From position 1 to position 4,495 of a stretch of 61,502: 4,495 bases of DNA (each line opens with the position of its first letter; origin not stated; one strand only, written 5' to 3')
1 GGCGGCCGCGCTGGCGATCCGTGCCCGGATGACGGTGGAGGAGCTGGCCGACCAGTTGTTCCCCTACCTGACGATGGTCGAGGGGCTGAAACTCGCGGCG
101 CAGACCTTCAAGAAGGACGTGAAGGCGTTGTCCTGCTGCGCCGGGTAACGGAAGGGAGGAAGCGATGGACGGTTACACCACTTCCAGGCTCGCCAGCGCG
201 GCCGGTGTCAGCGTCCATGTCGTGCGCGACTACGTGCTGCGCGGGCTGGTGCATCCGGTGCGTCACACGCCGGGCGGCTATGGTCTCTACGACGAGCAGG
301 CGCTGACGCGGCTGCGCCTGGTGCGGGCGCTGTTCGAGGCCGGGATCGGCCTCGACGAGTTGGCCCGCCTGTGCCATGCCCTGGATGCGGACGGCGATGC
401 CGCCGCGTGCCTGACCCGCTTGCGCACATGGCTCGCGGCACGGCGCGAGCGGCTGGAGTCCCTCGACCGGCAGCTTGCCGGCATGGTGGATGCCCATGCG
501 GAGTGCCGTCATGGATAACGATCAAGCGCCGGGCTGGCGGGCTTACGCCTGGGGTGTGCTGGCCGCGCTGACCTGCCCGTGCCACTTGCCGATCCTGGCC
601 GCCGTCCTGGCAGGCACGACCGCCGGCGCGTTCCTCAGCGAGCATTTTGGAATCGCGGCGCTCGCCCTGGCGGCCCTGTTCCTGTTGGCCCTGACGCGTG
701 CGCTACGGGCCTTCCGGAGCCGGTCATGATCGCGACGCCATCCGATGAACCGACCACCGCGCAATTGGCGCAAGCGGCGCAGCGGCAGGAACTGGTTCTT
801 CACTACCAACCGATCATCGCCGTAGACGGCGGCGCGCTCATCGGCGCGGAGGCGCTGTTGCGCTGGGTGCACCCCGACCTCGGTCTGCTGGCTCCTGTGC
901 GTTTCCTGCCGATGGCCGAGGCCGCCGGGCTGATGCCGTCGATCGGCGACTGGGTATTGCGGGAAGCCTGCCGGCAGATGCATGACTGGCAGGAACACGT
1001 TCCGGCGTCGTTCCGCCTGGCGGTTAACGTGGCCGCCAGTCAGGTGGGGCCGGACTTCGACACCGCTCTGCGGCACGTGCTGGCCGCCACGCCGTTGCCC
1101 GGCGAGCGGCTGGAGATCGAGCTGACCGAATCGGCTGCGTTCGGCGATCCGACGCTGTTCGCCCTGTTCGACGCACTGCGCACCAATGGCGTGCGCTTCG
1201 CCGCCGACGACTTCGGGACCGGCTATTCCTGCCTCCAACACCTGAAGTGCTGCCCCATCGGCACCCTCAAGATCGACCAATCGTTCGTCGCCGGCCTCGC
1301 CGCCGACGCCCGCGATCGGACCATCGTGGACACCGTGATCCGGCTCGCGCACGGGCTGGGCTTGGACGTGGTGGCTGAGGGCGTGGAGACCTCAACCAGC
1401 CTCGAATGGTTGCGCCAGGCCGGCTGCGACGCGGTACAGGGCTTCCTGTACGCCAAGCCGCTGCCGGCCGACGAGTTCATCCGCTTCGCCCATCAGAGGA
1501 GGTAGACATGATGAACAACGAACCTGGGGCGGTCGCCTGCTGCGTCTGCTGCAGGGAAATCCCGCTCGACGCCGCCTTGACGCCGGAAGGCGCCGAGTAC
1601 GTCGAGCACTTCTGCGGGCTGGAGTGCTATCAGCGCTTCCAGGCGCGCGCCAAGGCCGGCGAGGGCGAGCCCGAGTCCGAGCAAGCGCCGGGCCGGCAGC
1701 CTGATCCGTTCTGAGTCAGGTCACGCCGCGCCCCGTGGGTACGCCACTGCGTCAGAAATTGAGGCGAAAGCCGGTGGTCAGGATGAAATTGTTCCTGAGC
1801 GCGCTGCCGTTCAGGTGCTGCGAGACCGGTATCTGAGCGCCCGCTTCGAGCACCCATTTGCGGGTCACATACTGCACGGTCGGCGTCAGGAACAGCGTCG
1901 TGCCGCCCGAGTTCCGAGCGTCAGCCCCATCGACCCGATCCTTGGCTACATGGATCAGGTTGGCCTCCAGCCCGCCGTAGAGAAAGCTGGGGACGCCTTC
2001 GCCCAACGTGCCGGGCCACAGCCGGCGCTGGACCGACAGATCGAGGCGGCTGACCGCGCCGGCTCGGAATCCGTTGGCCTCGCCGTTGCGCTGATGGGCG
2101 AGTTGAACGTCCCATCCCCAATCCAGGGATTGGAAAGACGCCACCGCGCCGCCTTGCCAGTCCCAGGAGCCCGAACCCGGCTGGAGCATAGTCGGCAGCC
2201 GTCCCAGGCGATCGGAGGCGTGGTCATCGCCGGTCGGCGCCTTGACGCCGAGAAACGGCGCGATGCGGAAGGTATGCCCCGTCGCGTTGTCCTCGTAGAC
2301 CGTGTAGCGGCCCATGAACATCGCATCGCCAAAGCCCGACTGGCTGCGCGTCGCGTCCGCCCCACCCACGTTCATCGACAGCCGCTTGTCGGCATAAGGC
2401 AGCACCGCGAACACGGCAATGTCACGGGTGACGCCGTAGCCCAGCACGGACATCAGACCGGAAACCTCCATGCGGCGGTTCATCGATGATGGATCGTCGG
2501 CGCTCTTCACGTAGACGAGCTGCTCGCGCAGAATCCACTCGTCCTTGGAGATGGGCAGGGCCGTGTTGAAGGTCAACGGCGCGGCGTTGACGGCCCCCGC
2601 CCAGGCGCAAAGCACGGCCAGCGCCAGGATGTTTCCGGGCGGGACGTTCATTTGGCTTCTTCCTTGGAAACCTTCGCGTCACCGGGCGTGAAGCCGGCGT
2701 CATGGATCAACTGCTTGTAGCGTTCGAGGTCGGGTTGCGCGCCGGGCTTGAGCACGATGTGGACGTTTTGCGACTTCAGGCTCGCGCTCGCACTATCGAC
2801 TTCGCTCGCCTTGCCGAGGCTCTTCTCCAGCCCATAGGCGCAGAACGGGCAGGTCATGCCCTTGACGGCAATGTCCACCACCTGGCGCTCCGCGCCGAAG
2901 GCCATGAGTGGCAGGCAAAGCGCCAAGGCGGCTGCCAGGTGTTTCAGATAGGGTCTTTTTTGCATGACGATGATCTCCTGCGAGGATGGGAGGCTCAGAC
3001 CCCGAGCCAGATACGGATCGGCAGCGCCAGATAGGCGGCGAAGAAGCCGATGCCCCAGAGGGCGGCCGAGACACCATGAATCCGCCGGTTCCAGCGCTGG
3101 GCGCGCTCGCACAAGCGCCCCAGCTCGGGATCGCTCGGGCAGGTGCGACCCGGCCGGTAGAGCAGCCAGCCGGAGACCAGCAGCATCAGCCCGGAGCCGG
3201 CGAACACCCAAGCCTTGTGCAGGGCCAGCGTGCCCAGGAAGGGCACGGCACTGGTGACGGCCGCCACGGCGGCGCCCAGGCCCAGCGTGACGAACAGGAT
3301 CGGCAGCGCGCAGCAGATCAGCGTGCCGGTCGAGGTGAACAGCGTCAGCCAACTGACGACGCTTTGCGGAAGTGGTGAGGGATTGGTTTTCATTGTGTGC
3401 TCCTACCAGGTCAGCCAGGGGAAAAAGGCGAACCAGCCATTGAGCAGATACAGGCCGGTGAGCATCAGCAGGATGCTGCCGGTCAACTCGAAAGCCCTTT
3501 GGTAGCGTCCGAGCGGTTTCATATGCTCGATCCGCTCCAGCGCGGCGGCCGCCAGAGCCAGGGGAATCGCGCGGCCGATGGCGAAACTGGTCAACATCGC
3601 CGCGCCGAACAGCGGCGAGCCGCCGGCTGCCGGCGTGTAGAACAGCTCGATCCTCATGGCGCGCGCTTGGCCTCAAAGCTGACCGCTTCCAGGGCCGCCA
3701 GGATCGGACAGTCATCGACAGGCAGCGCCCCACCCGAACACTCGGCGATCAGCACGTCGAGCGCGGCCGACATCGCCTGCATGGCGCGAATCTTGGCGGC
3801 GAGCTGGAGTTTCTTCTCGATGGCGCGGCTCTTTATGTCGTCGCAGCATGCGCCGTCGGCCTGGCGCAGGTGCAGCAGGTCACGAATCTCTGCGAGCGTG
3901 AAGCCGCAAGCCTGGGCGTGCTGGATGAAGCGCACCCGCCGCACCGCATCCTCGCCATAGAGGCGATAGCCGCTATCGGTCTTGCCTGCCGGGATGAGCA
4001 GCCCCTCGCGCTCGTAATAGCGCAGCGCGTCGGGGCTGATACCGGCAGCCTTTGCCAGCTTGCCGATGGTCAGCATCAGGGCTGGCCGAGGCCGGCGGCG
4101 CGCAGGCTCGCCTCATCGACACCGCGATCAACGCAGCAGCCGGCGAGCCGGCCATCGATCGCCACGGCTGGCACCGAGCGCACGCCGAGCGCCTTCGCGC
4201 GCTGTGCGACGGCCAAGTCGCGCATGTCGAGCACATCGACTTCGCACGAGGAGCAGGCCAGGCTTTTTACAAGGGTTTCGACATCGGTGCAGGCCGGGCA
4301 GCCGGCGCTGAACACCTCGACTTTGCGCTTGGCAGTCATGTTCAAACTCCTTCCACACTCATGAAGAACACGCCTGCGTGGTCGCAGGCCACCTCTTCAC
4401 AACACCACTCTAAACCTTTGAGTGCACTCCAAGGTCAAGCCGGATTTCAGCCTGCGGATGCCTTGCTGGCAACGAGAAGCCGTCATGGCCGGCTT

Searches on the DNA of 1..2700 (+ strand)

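Call 62: search_dna_similar(query=window:1-2700:+, collection=plasmids, mode=near, max_rows=8)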
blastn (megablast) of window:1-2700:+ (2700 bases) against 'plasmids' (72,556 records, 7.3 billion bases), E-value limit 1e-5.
Records with a match: 4518; places in all: 5351; records where one place covers at least 80% of the query: 0.
Best place of each record, by identity: 95-99% 14; 90-95% 48; 80-90% 195; 60-80% 4261.
By first word of the organism name: Klebsiella 1626; Escherichia 1422; Salmonella 635; Enterobacter 252; Citrobacter 120; Pseudomonas 112; Shigella 44; Providencia 35; uncultured 33; Aeromonas 31; and 49 more.
By predicted mobility (MOB-suite, as given by PLSDB): conjugative 3214; non-mobilizable 695; mobilizable 609.
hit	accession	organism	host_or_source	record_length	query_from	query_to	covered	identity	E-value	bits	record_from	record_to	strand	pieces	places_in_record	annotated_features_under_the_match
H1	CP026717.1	Klebsiella oxytoca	-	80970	5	1656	55%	76.2%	1e-125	753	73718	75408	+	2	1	DUF3330 domain-containing protein | merD: mercuric resistance transcriptional repressor protein MerD | mercury resistance protein | merA: mercury(II) reductase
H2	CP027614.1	Klebsiella pneumoniae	-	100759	5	1656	55%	76.2%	1e-125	753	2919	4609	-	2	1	DUF3330 domain-containing protein | merD: mercuric resistance transcriptional repressor protein MerD | mercury resistance protein | merA: mercury(II) reductase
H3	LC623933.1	Klebsiella pneumoniae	-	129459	5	1656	55%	76.2%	1e-125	753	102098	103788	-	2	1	hypothetical protein | merD: mercuric resistance transcriptional repressor protein | merE: broad-spectrum mercury transporter | merA: mercury(II) reductase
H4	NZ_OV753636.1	Klebsiella quasipneumoniae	-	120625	5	1656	55%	76.2%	1e-125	753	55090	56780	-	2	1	merD: mercury resistance co-regulator MerD | merE: broad-spectrum mercury transporter MerE | DUF3330 domain-containing protein | merA: mercury(II) reductase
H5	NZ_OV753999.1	Klebsiella quasipneumoniae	-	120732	5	1656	55%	76.2%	1e-125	753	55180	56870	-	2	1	merD: mercury resistance co-regulator MerD | merE: broad-spectrum mercury transporter MerE | DUF3330 domain-containing protein | merA: mercury(II) reductase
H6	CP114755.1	Klebsiella pneumoniae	Homo sapiens,Rectal swab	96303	5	1656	55%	76.2%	1e-125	753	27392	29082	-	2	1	merD: mercury resistance co-regulator MerD | merE: broad-spectrum mercury transporter MerE | DUF3330 domain-containing protein | merA: mercury(II) reductase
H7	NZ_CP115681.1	Klebsiella oxytoca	Homo sapiens,blood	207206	5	1656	55%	76.2%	1e-125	753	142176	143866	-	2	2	merD: mercury resistance co-regulator MerD | merE: broad-spectrum mercury transporter MerE | DUF3330 domain-containing protein | merA: mercury(II) reductase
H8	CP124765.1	Klebsiella michiganensis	Homo sapiens,Rectal Swab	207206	5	1656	55%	76.2%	1e-125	753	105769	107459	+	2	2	merD: mercury resistance co-regulator MerD | merE: broad-spectrum mercury transporter MerE | DUF3330 domain-containing protein | merA: mercury(II) reductase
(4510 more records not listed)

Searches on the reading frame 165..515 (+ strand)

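Call 12: search_protein_families(library=pfam, proteins=[window:165-515:+], max_evalue=0.001)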
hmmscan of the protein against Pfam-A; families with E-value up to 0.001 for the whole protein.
window:165-515:+ (117 aa): 2 families
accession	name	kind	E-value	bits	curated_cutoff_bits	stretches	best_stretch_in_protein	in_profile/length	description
PF13411.12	MerR_1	-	1.4e-16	60.7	21.6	1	4-72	1-68/69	MerR HTH family regulatory protein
PF00376.29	MerR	-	1e-06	28.9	28.2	1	5-42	1-38/38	MerR family regulatory protein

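Call 40: search_protein_families(library=ncbifam, proteins=[window:165-515:+], max_evalue=0.001)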
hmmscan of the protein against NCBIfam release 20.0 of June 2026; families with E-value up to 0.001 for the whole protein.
window:165-515:+ (117 aa): 14 families
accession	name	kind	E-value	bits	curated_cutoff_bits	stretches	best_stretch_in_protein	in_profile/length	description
TIGR02054.1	MerD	equivalog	1.5e-47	161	103.65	1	1-112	1-114/120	mercuric resistance transcriptional repressor MerD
NF033783.1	coreg_MerD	equivalog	4.7e-40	136.8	170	1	1-112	1-114/121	mercury resistance co-regulator MerD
TIGR02051.1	MerR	equivalog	3.2e-09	37.1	150.85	1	6-107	2-102/124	mercury resistance transcriptional regulator MerR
TIGR02043.1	ZntR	equivalog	3.3e-09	37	167.95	1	6-83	4-80/131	Zn(2+)-responsive transcriptional regulator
NF007069.0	PRK09514.1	equivalog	2.6e-08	34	143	1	4-84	2-81/141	Zn(2+)-responsive transcriptional regulator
TIGR02044.1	CueR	equivalog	7.4e-08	32.5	147.4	1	7-108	4-109/127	Cu(I)-responsive transcriptional regulator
NF010315.0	PRK13752.1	subfamily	1.7e-07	31.4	261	1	5-110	9-113/144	mercury resistance transcriptional regulator MerR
TIGR01950.1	SoxR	equivalog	3.2e-06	27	116.9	1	5-101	3-103/142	redox-sensitive transcriptional activator SoxR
TIGR02047.1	CadR-PbrR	equivalog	1.1e-05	25.5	151.45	1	8-102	5-100/127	Cd(II)/Pb(II)-responsive transcriptional regulator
NF041849.1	trans_regNmlR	equivalog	1.1e-05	25.5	175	1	10-99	7-93/117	stress response transcriptional regulator NmlR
NF052513.1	TransRegCarH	equivalog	3e-05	23.5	400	1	4-65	7-68/274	HTH-type transcriptional repressor CarH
NF050798.1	TF_FtsR_Actino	equivalog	3.6e-05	24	150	1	4-107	109-209/223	transcriptional regulator FtsR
NF047375.1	HeatShock_HspR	equivalog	4.5e-05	23.4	105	1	4-70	4-70/92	heat shock protein transcriptional repressor HspR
NF007590.0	PRK10227.1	equivalog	6.3e-05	23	244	1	7-80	4-77/135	Cu(I)-responsive transcriptional regulator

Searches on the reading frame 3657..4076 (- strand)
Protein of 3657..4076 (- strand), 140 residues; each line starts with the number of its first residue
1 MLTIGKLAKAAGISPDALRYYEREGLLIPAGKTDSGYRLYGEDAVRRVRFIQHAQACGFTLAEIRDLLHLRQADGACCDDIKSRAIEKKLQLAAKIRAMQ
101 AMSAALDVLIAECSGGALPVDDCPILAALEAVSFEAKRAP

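Call 12: search_protein_families(library=pfam, proteins=[window:3657-4076:-], max_evalue=0.001)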
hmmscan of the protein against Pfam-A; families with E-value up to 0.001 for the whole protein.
window:3657-4076:- (140 aa): 3 families
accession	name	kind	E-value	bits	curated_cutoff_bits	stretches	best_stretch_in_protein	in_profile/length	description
PF13411.12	MerR_1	-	1.7e-19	70.1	21.6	1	3-68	2-66/69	MerR HTH family regulatory protein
PF09278.17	MerR-DNA-bind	-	6.4e-17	62.4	25.4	1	45-107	1-63/65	MerR, DNA binding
PF00376.29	MerR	-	1.9e-16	60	28.2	1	3-40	1-38/38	MerR family regulatory protein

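Call 40: search_protein_families(library=ncbifam, proteins=[window:3657-4076:-], max_evalue=0.001)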
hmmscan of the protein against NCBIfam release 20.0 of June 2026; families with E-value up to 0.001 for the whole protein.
window:3657-4076:- (140 aa): 17 families
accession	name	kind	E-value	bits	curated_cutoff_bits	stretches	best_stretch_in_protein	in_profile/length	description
NF007069.0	PRK09514.1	equivalog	2.4e-35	121.5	143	1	1-133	1-134/141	Zn(2+)-responsive transcriptional regulator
TIGR02043.1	ZntR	equivalog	5.1e-34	117.3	167.95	1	1-130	1-131/131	Zn(2+)-responsive transcriptional regulator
TIGR02044.1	CueR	equivalog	4.2e-30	104.4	147.4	1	3-129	2-126/127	Cu(I)-responsive transcriptional regulator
TIGR02051.1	MerR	equivalog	1.6e-28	99.5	150.85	1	3-129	1-124/124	mercury resistance transcriptional regulator MerR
NF010315.0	PRK13752.1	subfamily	3.8e-23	82.1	261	1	2-131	8-134/144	mercury resistance transcriptional regulator MerR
TIGR02047.1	CadR-PbrR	equivalog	5e-23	81.5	151.45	1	2-129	1-127/127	Cd(II)/Pb(II)-responsive transcriptional regulator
NF007590.0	PRK10227.1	equivalog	2.2e-18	66.6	244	1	3-133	2-130/135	Cu(I)-responsive transcriptional regulator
TIGR01950.1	SoxR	equivalog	3.3e-17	62.6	116.9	1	2-128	2-125/142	redox-sensitive transcriptional activator SoxR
TIGR02054.1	MerD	equivalog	5.4e-14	52.7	103.65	1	3-111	5-107/120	mercuric resistance transcriptional repressor MerD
NF047375.1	HeatShock_HspR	equivalog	4e-11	42.8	105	1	3-73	5-75/92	heat shock protein transcriptional repressor HspR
NF041849.1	trans_regNmlR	equivalog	5.3e-11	42.6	175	1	4-110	3-109/117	stress response transcriptional regulator NmlR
NF050798.1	TF_FtsR_Actino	equivalog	2e-08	34.6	150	1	14-82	18-80/223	transcriptional regulator FtsR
NF053782.1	ChlnTransRegdde3219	equivalog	4.8e-08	32.8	450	1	3-72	8-77/278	choline utilization transcriptional activator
NF047377.1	heat_HspR_dupli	exception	8.3e-08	32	300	1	10-102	14-106/214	heat shock protein transcriptional repressor HspR, fused homodimer type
NF033783.1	coreg_MerD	equivalog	1.7e-07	31.7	170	1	3-77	5-80/121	mercury resistance co-regulator MerD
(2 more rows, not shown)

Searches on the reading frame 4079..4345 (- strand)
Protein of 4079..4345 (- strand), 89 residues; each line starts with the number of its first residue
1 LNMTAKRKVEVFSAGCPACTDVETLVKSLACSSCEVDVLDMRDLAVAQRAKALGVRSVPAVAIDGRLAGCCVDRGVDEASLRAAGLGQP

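Call 12: search_protein_families(library=pfam, proteins=[window:4079-4345:-], max_evalue=0.001)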
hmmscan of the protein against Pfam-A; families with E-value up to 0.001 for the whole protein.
window:4079-4345:- (89 aa): 2 families
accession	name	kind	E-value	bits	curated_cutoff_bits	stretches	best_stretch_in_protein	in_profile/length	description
PF13192.12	Thioredoxin_3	-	2.4e-08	34.3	24.8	1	8-67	2-59/76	Thioredoxin domain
PF00462.30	Glutaredoxin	-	5.5e-07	30.1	22.9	1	11-67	3-59/60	Glutaredoxin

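Call 40: search_protein_families(library=ncbifam, proteins=[window:4079-4345:-], max_evalue=0.001)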
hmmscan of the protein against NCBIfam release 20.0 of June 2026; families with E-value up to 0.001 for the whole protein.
window:4079-4345:- (89 aa): 4 families
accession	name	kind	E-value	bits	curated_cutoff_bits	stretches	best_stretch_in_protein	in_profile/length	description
TIGR00412.2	redox_disulf_2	subfamily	6e-06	26.6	62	1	8-67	1-58/75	MTH895/ArsE family thioredoxin-like protein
TIGR02190.1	GlrX-dom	hypoth_equivalog_domain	0.00025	20.9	99.3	1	4-70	5-70/79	glutaredoxin-family domain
TIGR02196.1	GlrX_YruB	hypoth_equivalog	0.00031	21.2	88.55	1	9-68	2-62/74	glutaredoxin-like protein, YruB-family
TIGR00411.1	redox_disulf_1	equivalog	0.00036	20.6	92.75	1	8-67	2-63/82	MJ0307 family thioredoxin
